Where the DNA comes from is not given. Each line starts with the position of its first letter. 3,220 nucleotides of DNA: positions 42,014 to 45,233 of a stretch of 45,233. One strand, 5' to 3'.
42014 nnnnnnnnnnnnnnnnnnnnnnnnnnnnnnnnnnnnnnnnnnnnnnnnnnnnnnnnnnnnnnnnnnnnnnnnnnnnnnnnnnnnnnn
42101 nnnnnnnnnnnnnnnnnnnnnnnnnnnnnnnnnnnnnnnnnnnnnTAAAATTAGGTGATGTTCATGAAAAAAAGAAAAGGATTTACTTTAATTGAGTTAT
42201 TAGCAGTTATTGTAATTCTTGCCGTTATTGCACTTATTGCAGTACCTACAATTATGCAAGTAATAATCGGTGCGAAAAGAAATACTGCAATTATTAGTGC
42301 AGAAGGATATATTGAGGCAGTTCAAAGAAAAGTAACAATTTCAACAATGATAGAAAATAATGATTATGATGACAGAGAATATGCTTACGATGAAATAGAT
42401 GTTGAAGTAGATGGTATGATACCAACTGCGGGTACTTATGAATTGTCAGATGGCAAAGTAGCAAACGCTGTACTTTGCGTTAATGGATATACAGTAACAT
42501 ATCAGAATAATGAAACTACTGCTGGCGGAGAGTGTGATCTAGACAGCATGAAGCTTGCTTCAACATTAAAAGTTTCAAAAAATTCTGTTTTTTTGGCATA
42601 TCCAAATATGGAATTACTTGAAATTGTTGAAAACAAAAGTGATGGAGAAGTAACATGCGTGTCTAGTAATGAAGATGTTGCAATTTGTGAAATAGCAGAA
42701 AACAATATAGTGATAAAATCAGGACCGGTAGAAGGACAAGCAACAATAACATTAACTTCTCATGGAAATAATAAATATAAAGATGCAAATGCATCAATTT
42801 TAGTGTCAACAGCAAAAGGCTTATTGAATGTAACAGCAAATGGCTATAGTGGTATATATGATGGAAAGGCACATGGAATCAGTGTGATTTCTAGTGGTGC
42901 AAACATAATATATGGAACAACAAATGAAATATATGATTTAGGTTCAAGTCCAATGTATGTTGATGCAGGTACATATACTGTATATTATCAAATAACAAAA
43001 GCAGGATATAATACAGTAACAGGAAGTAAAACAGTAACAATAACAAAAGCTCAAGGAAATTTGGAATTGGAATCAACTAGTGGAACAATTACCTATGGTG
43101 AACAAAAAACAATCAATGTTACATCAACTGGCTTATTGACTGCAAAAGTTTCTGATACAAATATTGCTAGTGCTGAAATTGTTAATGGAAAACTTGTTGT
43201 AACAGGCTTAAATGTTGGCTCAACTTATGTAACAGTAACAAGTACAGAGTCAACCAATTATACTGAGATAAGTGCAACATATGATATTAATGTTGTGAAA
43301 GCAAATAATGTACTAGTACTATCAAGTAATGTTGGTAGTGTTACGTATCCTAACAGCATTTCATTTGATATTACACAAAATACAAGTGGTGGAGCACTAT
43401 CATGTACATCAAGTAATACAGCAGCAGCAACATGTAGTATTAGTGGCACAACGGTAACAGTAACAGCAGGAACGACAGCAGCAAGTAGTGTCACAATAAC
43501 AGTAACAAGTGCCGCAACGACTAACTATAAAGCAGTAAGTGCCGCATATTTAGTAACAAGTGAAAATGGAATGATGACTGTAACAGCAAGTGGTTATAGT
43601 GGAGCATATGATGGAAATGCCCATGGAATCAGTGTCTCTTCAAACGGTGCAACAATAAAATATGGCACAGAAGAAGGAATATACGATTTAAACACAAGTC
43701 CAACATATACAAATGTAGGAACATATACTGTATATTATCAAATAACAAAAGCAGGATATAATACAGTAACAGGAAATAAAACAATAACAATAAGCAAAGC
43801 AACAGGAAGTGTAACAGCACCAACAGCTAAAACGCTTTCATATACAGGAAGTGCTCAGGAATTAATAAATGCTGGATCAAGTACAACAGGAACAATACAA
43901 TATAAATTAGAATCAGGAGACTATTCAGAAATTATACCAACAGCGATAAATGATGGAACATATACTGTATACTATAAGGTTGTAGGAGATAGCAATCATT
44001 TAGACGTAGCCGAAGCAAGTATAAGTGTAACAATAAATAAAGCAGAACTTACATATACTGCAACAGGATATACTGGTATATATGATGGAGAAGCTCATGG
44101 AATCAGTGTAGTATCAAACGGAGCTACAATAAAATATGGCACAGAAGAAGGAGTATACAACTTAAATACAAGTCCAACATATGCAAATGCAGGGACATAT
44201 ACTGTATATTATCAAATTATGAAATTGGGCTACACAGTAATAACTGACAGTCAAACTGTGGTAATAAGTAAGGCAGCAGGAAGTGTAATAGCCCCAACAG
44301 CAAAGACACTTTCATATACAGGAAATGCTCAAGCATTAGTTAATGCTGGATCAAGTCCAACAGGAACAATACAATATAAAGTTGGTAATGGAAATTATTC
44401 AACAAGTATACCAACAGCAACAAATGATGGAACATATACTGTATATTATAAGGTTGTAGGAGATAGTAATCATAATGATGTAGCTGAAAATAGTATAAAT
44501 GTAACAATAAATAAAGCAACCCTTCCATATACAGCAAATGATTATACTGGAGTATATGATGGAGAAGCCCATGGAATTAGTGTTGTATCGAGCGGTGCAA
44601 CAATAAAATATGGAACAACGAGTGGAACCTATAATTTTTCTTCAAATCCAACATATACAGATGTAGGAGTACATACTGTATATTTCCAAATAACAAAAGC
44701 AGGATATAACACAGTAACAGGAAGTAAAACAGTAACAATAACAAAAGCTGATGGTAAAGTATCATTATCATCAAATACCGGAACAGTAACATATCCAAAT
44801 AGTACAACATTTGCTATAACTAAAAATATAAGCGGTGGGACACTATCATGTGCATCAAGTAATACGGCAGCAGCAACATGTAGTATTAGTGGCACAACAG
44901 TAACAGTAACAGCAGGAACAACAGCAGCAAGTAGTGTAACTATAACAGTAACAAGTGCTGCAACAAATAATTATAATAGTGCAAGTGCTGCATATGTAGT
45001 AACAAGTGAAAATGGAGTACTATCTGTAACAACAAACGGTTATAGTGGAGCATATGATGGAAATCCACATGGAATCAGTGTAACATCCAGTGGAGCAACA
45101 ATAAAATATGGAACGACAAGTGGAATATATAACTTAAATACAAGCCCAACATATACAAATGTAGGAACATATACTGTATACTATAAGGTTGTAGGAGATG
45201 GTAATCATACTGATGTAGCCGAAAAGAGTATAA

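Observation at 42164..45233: Giant protein (over 1,023 aa, still open at the window edge) with a type IV prepilin signal fused to tandem adhesin-like modules; missing from the ORF track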

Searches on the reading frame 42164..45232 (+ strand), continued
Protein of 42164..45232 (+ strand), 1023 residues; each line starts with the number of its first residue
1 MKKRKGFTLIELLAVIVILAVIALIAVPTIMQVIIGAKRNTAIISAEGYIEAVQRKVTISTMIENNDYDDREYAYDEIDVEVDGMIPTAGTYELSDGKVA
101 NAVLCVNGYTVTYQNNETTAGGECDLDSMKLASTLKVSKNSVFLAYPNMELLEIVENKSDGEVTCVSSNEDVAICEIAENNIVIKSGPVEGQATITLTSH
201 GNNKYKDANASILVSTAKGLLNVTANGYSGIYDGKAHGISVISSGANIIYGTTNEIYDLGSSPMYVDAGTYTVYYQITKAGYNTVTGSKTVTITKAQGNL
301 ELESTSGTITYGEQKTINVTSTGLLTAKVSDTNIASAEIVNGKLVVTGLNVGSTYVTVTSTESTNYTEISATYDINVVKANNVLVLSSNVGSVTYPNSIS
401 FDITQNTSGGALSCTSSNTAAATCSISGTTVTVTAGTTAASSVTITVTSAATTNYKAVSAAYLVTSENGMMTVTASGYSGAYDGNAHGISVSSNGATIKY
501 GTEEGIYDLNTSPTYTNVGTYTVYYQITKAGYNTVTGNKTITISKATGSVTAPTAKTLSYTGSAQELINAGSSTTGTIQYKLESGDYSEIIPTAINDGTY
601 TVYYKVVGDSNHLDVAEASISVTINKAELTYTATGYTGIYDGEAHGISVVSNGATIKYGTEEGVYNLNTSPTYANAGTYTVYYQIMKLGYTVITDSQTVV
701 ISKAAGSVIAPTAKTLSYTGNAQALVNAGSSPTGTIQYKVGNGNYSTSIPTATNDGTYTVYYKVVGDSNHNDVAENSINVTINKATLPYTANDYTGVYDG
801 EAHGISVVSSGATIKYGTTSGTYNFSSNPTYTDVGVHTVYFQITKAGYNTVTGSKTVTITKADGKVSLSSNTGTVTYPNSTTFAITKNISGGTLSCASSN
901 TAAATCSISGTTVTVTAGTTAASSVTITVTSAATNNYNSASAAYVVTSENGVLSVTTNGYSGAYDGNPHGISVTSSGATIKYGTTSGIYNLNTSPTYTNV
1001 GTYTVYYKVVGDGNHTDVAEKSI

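Call 33: search_protein_families(library=pfam, proteins=[P0001, P0016, P0054, P0012, P0060, P0005, P0067, P0004], max_evalue=0.01)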
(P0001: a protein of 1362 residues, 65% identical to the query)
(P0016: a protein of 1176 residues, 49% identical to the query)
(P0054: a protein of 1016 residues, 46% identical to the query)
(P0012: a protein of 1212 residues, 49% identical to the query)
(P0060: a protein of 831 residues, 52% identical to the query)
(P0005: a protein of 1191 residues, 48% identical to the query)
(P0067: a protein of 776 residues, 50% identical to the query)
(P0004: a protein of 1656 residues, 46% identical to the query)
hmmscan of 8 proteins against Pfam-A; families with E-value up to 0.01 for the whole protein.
P0001 (1362 aa): 2 families
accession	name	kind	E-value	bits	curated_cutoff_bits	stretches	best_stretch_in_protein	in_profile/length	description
PF13629.12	T2SS-T3SS_pil_N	-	9e-05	22.6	23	1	286-324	23-62/72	Pilus formation protein N terminal region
PF14875.11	PIP49_N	-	0.00028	21.1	21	0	698-745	63-110/158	N-term cysteine-rich ER, FAM69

P0016 (1176 aa): 4 families
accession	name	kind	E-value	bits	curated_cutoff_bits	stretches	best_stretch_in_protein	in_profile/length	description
PF07963.17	N_methyl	-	1.2e-06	28.2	21.2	1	2-25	3-26/27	Prokaryotic N-terminal methylation motif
PF13629.12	T2SS-T3SS_pil_N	-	0.0002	21.4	23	1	329-366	24-62/72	Pilus formation protein N terminal region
PF08300.18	HCV_NS5a_1a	-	0.00029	21.3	25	0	801-825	8-32/62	Hepatitis C virus non-structural 5a zinc finger domain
PF19400.4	DUF5975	-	0.0071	16.8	25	0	598-635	41-79/125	Family of unknown function (DUF5975)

P0054 (1016 aa): 5 families
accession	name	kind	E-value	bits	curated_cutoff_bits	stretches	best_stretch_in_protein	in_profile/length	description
PF02368.24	Big_2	-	2.4e-13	50.2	22.8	1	712-784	2-73/79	Bacterial Ig-like domain (group 2)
PF07963.17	N_methyl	-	1.5e-06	27.9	21.2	1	2-25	3-26/27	Prokaryotic N-terminal methylation motif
PF16070.11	Ig_TMEM132_4th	-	3.1e-05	24.3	27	0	492-536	43-87/98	TMEM132 fourth domain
PF23069.1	DUF7042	-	0.0064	16.9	27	0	477-546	6-77/123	Domain of unknown function (DUF7042)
PF23284.2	KOW2_Spt5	-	0.0085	16.3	28.9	0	176-201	21-46/50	Transcription elongation factor SPT5, second KOW domain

P0012 (1212 aa): 2 families
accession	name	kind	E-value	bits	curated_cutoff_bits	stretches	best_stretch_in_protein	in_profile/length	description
PF07963.17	N_methyl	-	4.9e-07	29.5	21.2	1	7-30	3-26/27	Prokaryotic N-terminal methylation motif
PF11589.14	DUF3244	-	0.0005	20.4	25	0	346-382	22-59/96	Domain of unknown function (DUF3244)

P0060 (831 aa): 2 families
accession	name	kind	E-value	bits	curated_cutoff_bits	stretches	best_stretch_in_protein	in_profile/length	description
PF07963.17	N_methyl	-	8.2e-07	28.8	21.2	1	1-26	1-26/27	Prokaryotic N-terminal methylation motif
PF19400.4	DUF5975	-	0.0055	17.2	25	0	348-379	42-73/125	Family of unknown function (DUF5975)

P0005 (1191 aa): 3 families
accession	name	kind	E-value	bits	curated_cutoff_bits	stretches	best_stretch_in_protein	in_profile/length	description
PF07963.17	N_methyl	-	1.2e-06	28.3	21.2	1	1-26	1-26/27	Prokaryotic N-terminal methylation motif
PF08300.18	HCV_NS5a_1a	-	0.00019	21.9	25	0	645-670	7-32/62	Hepatitis C virus non-structural 5a zinc finger domain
PF13629.12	T2SS-T3SS_pil_N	-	0.0005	20.2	23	1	338-376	23-62/72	Pilus formation protein N terminal region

P0067 (776 aa): 2 families
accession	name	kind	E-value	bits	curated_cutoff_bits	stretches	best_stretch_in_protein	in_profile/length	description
PF07963.17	N_methyl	-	1e-06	28.5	21.2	1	2-25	3-26/27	Prokaryotic N-terminal methylation motif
PF04234.18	CopC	-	0.00035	22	23.3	0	300-361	17-82/92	CopC domain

P0004 (1656 aa): 3 families
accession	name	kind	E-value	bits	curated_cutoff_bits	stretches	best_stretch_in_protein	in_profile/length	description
PF07963.17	N_methyl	-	2.4e-07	30.5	21.2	1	15-39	2-26/27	Prokaryotic N-terminal methylation motif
PF02368.24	Big_2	-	5.4e-06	26.7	22.8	1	331-380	26-72/79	Bacterial Ig-like domain (group 2)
PF04234.18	CopC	-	0.0058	18.1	23.3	0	725-784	17-79/92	CopC domain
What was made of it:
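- On MBG (PF18887) and Big_2 (PF02368) repeat domains: Some homologues do pass for Big_2: P0054 scores 50.2 bits (call 33).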

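Call 40: list_cluster_members(proteins=[P0001, P0014, P0029, P0045, P0053, P0054, P0064, P0067, P0084, P0093])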
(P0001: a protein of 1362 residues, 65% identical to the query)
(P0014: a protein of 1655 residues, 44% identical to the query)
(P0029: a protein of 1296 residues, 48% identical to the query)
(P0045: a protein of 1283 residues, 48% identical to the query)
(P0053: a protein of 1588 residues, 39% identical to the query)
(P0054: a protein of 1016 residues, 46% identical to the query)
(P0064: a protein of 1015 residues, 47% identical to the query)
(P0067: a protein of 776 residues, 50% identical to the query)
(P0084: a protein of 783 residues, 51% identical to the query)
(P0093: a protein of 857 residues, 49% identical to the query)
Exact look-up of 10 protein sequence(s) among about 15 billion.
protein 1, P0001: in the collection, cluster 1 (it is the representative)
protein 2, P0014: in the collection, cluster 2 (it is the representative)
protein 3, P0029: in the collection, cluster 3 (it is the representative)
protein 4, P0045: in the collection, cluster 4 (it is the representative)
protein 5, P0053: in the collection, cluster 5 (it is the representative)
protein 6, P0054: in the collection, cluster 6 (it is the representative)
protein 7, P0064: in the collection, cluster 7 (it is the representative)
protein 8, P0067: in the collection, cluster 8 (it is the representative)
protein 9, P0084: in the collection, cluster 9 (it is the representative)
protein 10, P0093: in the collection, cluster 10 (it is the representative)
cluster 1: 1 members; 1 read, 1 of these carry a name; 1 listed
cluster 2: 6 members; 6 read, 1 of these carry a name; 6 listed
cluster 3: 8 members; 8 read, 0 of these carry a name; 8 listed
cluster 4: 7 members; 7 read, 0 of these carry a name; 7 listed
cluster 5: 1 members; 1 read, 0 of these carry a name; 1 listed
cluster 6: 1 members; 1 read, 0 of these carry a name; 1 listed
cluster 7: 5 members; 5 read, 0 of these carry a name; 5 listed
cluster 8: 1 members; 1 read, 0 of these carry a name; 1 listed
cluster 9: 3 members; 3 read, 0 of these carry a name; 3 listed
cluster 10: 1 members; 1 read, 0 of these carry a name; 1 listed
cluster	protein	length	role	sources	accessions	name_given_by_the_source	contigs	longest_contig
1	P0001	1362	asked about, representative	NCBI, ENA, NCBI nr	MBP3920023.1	MAG: hypothetical protein J6D28_00490 [Bacilli bacterium] | hypothetical protein [Bacilli bacterium]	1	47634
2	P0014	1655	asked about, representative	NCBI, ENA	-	-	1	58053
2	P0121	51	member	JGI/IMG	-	hypothetical protein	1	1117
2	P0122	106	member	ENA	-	-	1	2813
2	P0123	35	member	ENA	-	-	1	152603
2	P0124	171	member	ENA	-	-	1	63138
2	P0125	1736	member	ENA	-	-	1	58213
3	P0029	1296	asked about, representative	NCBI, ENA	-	-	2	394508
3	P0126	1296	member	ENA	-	-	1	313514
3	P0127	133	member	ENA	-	-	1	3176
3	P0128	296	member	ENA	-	-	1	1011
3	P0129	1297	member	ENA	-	-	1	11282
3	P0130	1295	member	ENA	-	-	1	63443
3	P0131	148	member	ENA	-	-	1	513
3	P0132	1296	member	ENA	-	-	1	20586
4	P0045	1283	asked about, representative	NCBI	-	-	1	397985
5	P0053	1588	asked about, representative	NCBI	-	-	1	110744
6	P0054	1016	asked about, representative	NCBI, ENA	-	-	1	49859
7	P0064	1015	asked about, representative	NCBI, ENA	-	-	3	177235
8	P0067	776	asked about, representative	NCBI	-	-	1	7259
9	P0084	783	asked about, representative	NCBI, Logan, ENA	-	-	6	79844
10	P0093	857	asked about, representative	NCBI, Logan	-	-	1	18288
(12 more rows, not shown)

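Call 90: find_related_loci(query=window:42164-45232:+, collection=metagenome_contigs, flank=10000)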
Query window:42164-45232:+ (1023 aa) in metagenome_contigs; peptide patterns used: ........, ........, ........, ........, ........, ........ (x = any residue, [..] = any of these).
76 stretches matched a pattern; 18 encode a relative of the query (tblastn E <= 1e-3); 18 distinct loci.
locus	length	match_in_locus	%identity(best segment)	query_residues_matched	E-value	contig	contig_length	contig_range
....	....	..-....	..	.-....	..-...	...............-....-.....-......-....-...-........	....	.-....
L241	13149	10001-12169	47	1-1023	5e-133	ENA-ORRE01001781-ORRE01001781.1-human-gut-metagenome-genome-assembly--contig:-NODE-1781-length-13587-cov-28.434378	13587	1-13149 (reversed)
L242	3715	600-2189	46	161-1018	5e-91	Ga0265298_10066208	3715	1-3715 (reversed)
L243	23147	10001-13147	34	193-1023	1e-58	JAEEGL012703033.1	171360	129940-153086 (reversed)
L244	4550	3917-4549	45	158-1013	2e-28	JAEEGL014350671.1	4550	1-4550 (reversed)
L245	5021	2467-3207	37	675-1023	5e-26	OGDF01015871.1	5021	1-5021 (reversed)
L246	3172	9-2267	37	516-1022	9e-26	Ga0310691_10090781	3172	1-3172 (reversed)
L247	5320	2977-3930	38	243-1015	3e-25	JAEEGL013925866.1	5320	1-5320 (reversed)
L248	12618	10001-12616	51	221-1013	5e-18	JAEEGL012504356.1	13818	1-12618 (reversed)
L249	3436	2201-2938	32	191-1013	6e-18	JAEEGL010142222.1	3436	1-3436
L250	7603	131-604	40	220-866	3e-15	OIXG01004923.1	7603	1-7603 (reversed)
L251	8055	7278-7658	35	211-1009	1e-13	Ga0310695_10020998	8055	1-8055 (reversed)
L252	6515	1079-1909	33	517-1017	3e-13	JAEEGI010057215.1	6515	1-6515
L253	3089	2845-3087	46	232-1013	1e-10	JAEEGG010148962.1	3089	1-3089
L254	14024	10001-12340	27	428-889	7e-10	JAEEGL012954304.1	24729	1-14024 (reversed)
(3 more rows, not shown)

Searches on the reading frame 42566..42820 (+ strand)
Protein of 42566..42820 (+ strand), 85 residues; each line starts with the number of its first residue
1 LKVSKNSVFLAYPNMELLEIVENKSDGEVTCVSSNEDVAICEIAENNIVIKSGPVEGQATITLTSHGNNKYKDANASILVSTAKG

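Call 26: search_protein_families(library=pfam, proteins=[window:42566-42820:+], max_evalue=10)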
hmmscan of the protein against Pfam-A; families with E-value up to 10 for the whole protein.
seq(85 aa): 1 family
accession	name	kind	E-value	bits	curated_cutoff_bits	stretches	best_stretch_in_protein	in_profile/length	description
PF02368.24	Big_2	-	0.0013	19.1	22.8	1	21-67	28-70/79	Bacterial Ig-like domain (group 2)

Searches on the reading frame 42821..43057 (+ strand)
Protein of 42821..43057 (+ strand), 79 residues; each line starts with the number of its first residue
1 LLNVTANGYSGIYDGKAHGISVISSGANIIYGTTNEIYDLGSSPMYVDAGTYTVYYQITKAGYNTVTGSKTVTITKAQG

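Call 26: search_protein_families(library=pfam, proteins=[window:42821-43057:+], max_evalue=10)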
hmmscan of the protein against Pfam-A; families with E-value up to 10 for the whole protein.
seq(79 aa): 2 families
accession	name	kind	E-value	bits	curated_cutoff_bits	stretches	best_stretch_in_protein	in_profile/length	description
PF18887.5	MBG_3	-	0.00041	20.8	25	1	3-78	2-72/72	MBG domain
PF22644.2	BsNagA_N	-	0.12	12.6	27.4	1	4-21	15-32/50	BsNagA composite domain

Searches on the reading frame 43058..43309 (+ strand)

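Call 26: search_protein_families(library=pfam, proteins=[window:43058-43309:+], max_evalue=10)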
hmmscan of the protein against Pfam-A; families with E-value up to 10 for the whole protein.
seq(84 aa): 3 families
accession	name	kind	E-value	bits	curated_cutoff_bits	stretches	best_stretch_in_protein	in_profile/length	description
PF13629.12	T2SS-T3SS_pil_N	-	8e-05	22.7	23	1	11-67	7-63/72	Pilus formation protein N terminal region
PF23486.1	Ig_TMEM132_5th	-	0.0037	17.8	28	1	12-65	71-121/137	TMEM132 fifth domain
PF02368.24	Big_2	-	0.061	13.7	22.8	1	17-65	26-71/79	Bacterial Ig-like domain (group 2)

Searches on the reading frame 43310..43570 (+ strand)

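Call 26: search_protein_families(library=pfam, proteins=[window:43310-43570:+], max_evalue=10)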
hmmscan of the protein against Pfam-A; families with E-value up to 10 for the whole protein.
seq(87 aa): 4 families
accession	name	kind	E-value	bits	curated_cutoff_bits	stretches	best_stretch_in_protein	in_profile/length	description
PF06280.18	fn3_5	-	0.0072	17.5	27.6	1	28-72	43-88/112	Fn3-like domain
PF23619.1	Ig_VWA7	-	0.0088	16.7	27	1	15-72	18-75/104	VWA7 Ig-like domain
PF02465.23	FliD_N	-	0.33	12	24.8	1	29-71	53-96/97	Flagellar hook-associated protein 2 N-terminus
PF02711.19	Pap_E4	-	0.97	10.9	27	1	30-65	60-94/96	E4 protein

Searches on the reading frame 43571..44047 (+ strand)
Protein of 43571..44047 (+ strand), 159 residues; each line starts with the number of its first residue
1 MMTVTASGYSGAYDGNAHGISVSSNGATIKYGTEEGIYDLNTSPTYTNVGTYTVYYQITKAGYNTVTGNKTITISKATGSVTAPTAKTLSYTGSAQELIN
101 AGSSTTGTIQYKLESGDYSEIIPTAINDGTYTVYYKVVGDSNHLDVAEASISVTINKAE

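Call 62: search_solved_structures(query=A3, max_evalue=1)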
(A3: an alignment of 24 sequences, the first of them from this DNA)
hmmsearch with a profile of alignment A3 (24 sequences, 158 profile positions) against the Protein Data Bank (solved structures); distinct sequences matched with E-value up to 1: 3.
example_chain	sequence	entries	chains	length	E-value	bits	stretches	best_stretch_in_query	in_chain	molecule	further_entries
5nns_A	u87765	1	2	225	0.0031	20.4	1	67-136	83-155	Glycosyl hydrolase family 61, 2 protein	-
6fwv_A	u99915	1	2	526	0.017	18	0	63-131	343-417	Collagen Adhesion protein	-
9b45_2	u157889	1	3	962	0.15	14.9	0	65-124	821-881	gp47 Tail fiber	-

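Call 67: predict_structure(alignment_id=A3)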
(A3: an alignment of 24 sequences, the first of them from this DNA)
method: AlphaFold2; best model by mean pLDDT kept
length: 159 residues; sequences in the alignment: 24
mean_pLDDT: 97.4   pTM: 0.81
mean pLDDT of the five models: 97.4, 97.3, 97.2, 97.1, 97.1
residues with pLDDT >= 90: 156; 70-90: 3; 50-70: 0; < 50: 0
segments of 3 or more residues with pLDDT < 50: none
pLDDT, mean of each block of 10 residues (from residue 1): 93 98 96 98 98 98 96 98 98 98 98 98 98 98 98 96
secondary structure, 60 per line:
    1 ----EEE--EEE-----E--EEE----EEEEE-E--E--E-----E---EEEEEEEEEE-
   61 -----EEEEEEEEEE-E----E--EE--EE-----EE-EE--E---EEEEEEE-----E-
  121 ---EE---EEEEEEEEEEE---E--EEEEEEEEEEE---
elements in order: E5-7 E10-12 E21-23 E28-32 E50-59 E66-75 E107-113 E129-139 E146-156
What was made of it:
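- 43571..44047 (+): Modules Y2 and T1 (residues 470-628), two tandem Ig-like sandwiches. AF2 pLDDT 97.4, all-beta (call 67).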

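Call 70: fold_search(model_id=the predicted structure, library=pdb)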
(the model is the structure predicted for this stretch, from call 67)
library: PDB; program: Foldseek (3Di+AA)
matches with E <= 10: 1470; with E <= 0.001: 15
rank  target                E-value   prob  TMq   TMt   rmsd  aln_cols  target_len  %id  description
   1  9g8b_A                2.9e-05  1.00  0.39  0.22   9.5       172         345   17  CryoEM structure of the fragment-2 (2892-3236) in the grappling hook protein A (GhpA) in the bacterium Aureispira sp.  (released 2024-10-16)
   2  9flw_A                9.0e-05  1.00  0.43  0.17   9.3       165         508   18  CryoEM structure of the fragment-6 (3571-4078) in the grappling hook protein A (GhpA) in the bacterium Aureispira sp.  (released 2024-10-16)
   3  9flv_A                2.0e-04  1.00  0.40  0.19   9.0       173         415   18  CryoEM structure of the fragment-5 (2393-2807) in the grappling hook protein A (GhpA) in the bacterium Aureispira sp.  (released 2024-10-16)
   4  6vfw_B                2.4e-04  1.00  0.31  0.16  10.5       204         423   15  Crystal structure of human delta protocadherin 10 EC1-EC4 (released 2020-03-11)
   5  9flx_A                2.6e-04  1.00  0.38  0.21   9.2       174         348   18  CryoEM structure of the fragment-4 (4074-4421) in the grappling hook protein A (GhpA) in the bacterium Aureispira sp.  (released 2024-10-16)
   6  6vfw_C                4.3e-04  1.00  0.34  0.16   9.0       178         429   17  Crystal structure of human delta protocadherin 10 EC1-EC4 (released 2020-03-11)
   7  7biz_A                5.6e-04  1.00  0.34  0.13  14.6       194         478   14  Structure of a B12 binding lipoprotein from Bacteroides thetaiotaomicron (released 2022-03-02)
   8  8bw0_C                6.5e-04  0.99  0.31  0.28  11.1       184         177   14  Structure of CEACAM5 A3-B3 domain in Complex with Tusamitamab Fab (released 2024-01-24)
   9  4mb3                  6.9e-04  1.00  0.46  0.18   7.1       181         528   17  Crystal structure of E153Q mutant of cold-adapted chitinase from Moritella marina (released 2014-03-19)
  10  5k6z_A                7.2e-04  1.00  0.33  0.21   8.3       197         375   10  Sidekick chimera containing sidekick-2 immunoglobulin domains 1-2 and sidekick-1 immunoglobulin domains 3-4 (released 2016-09-28)
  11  9fly_A                8.0e-04  1.00  0.41  0.11   8.9       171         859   19  CryoEM structure of the base (4151-5009) in the grappling hook protein A (GhpA) in the bacterium Aureispira sp. CCB-QB (released 2024-10-16)
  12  2wv3                  8.4e-04  1.00  0.34  0.30  11.1       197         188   12  Neuroplastin-55 binds to and signals through the fibroblast growth factor receptor (released 2009-12-15)
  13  4m00_A                8.9e-04  1.00  0.60  0.24   5.6       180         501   20  Crystal structure of the ligand binding region of staphylococcal adhesion SraP (released 2014-06-18)
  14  6vfq_A                8.9e-04  1.00  0.34  0.17   8.6       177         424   15  Crystal structure of monomeric human protocadherin 10 EC1-EC4 (released 2020-03-11)
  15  5t9t_A                9.4e-04  1.00  0.35  0.15  10.4       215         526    9  Protocadherin Gamma B2 extracellular cadherin domains 1-5 (released 2016-10-19)
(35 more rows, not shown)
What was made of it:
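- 43571..44047 (+): Foldseek matches GhpA stalk fragments, protocadherins, SraP (TMq 0.60) and titin Z1Z2 (call 70).
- Closest known: Sortase-anchored Gram-positive stalk adhesins such as SraP. Same: Foldseek gives TMq 0.60 to the SraP binding region (call 70).
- Stalk: AF2 pLDDT 97.4, tandem Ig-like sandwiches resembling adhesin and stalk proteins (calls 67, 70).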

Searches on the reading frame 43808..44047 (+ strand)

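Call 26: search_protein_families(library=pfam, proteins=[window:43808-44047:+], max_evalue=10)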
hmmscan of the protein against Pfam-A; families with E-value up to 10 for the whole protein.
seq(80 aa): 1 family
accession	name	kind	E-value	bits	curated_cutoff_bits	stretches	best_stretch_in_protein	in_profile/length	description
PF04234.18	CopC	-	0.075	14.5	23.3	1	35-64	54-82/92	CopC domain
